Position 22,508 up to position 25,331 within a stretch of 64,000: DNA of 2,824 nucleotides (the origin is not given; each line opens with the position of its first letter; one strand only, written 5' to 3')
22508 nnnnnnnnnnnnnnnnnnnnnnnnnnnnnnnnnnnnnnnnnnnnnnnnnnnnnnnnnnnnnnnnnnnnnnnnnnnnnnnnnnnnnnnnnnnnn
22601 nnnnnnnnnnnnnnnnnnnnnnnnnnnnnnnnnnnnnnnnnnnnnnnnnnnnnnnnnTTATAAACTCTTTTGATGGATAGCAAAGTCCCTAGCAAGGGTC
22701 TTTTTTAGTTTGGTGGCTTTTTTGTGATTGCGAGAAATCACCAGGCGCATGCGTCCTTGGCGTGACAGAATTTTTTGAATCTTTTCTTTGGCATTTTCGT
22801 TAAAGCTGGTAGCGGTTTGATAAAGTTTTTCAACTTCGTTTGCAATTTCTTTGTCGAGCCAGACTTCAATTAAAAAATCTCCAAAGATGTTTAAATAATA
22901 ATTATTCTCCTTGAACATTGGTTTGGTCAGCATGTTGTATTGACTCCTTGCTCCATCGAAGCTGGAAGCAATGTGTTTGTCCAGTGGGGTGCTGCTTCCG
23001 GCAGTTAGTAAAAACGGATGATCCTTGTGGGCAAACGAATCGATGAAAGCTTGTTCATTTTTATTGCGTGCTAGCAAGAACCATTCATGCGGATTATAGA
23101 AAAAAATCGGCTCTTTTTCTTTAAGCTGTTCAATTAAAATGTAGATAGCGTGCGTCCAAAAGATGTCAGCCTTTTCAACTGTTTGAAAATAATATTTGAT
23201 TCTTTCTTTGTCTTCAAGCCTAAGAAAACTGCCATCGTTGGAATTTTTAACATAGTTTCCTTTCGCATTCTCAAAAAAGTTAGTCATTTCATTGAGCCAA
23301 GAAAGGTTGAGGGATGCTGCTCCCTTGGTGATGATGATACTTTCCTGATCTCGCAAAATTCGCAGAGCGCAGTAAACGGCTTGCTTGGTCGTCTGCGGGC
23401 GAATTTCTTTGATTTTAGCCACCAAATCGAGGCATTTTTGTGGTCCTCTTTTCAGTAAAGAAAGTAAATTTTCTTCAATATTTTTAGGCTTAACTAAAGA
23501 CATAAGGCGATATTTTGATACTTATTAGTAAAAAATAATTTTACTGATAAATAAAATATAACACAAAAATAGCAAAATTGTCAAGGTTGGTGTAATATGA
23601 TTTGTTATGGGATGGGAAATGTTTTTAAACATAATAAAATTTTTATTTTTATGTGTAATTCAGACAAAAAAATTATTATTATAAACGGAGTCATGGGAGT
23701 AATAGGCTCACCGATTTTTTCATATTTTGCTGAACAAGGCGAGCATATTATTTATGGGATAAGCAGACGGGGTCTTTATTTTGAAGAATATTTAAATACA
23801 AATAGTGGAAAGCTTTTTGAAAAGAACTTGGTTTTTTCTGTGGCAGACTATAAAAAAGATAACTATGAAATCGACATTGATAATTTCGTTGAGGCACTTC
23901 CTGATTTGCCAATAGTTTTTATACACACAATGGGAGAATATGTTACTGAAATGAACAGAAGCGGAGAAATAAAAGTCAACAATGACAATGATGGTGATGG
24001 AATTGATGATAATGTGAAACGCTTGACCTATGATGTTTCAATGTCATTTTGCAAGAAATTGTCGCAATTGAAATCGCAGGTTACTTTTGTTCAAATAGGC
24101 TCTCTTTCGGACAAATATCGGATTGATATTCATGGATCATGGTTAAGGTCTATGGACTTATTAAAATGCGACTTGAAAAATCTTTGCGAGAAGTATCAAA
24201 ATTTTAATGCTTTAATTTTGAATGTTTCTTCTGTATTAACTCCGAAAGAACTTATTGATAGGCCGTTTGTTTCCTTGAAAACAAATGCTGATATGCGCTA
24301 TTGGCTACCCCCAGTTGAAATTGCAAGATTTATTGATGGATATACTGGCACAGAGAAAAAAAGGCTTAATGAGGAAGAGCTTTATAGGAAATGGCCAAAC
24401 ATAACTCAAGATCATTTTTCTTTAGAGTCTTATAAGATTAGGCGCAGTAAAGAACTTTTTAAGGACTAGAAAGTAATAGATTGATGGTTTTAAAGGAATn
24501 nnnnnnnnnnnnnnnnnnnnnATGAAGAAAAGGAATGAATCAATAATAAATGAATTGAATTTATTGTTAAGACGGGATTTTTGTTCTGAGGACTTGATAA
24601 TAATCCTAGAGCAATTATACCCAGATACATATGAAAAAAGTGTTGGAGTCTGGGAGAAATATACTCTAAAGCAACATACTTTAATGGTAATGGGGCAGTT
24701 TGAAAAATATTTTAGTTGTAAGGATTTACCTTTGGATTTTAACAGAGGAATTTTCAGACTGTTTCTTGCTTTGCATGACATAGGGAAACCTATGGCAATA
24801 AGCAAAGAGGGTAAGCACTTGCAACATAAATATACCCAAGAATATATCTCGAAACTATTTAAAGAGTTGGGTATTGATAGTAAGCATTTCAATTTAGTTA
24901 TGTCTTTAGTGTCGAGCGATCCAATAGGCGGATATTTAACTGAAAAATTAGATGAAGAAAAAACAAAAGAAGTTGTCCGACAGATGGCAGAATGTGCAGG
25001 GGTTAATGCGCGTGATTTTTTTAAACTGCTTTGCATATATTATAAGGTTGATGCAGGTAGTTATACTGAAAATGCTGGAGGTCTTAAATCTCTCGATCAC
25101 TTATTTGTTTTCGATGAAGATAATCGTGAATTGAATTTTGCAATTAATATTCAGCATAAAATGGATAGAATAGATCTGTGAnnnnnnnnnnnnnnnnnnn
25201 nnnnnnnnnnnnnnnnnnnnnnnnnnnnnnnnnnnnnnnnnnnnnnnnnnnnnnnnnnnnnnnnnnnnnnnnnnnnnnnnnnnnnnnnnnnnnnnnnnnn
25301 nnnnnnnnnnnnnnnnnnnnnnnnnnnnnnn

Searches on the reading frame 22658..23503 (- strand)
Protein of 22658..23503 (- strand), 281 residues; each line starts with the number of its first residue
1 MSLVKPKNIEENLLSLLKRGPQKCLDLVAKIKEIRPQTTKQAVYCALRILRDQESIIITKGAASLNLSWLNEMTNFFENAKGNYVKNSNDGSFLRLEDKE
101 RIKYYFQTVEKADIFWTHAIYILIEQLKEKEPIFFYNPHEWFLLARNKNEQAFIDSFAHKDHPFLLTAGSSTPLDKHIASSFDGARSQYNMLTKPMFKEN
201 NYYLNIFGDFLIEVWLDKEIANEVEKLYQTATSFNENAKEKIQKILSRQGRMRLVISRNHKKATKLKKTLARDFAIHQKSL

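Call 4: search_protein_families(library=pfam, proteins=[window:22658-23503:-], max_evalue=0.1)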
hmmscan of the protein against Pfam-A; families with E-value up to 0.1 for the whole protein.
window:22658-23503:- (281 aa): 1 family
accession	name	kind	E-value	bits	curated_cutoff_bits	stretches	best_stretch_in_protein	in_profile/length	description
PF11632.14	LcnG-beta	-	0.078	13.6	29.4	0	40-82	5-48/61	Lactococcin G-beta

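Call 5: search_protein_families(library=ncbifam, proteins=[window:22658-23503:-], max_evalue=0.1)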
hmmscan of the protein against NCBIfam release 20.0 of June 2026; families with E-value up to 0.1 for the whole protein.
window:22658-23503:- (281 aa): 0 families

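Call 8: search_protein_families(library=padloc, proteins=[window:22658-23503:-], max_evalue=0.1)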
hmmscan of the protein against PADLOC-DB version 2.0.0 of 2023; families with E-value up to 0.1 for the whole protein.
window:22658-23503:- (281 aa): 0 families

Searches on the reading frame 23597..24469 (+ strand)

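Call 4: search_protein_families(library=pfam, proteins=[window:23597-24469:+], max_evalue=0.1)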
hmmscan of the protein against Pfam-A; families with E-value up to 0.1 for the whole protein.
window:23597-24469:+ (290 aa): 1 family
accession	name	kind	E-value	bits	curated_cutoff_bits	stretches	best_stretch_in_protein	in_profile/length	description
PF16079.10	Phage_holin_5_2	-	0.069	13.8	29.2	0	1-51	3-48/76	Phage holin family Hol44, in holin superfamily V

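Call 5: search_protein_families(library=ncbifam, proteins=[window:23597-24469:+], max_evalue=0.1)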
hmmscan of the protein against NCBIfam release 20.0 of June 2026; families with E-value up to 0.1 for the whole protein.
window:23597-24469:+ (290 aa): 0 families

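Call 8: search_protein_families(library=padloc, proteins=[window:23597-24469:+], max_evalue=0.1)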
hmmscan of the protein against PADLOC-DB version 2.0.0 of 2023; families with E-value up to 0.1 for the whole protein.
window:23597-24469:+ (290 aa): 0 families

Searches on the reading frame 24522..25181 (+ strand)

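Call 4: search_protein_families(library=pfam, proteins=[window:24522-25181:+], max_evalue=0.1)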
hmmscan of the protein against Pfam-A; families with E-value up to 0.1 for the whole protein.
window:24522-25181:+ (219 aa): 2 families
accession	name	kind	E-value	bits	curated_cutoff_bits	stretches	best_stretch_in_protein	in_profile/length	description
PF01966.28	HD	-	0.048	14.4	22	1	51-118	3-75/116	HD domain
PF11126.13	Phage_DsbA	-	0.064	13.9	25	0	149-176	19-46/67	Transcriptional regulator DsbA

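Call 5: search_protein_families(library=ncbifam, proteins=[window:24522-25181:+], max_evalue=0.1)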
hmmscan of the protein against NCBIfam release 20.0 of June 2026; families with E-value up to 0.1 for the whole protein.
window:24522-25181:+ (219 aa): 2 families
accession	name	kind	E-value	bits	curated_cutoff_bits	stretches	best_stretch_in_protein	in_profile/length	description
TIGR00277.1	HDIG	domain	0.013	15.3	27.6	1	50-94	6-46/84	HDIG domain-containing metalloprotein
NF004629.0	PRK05973.1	equivalog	0.023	13.7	156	1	89-152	87-151/237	DNA helicase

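Call 8: search_protein_families(library=padloc, proteins=[window:24522-25181:+], max_evalue=0.1)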
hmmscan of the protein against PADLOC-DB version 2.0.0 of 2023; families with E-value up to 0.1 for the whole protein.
window:24522-25181:+ (219 aa): 1 family
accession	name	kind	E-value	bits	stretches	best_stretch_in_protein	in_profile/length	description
PDLC01254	Cas3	-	0.00035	18.8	1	45-89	5-44/164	CAS-I; effector_G3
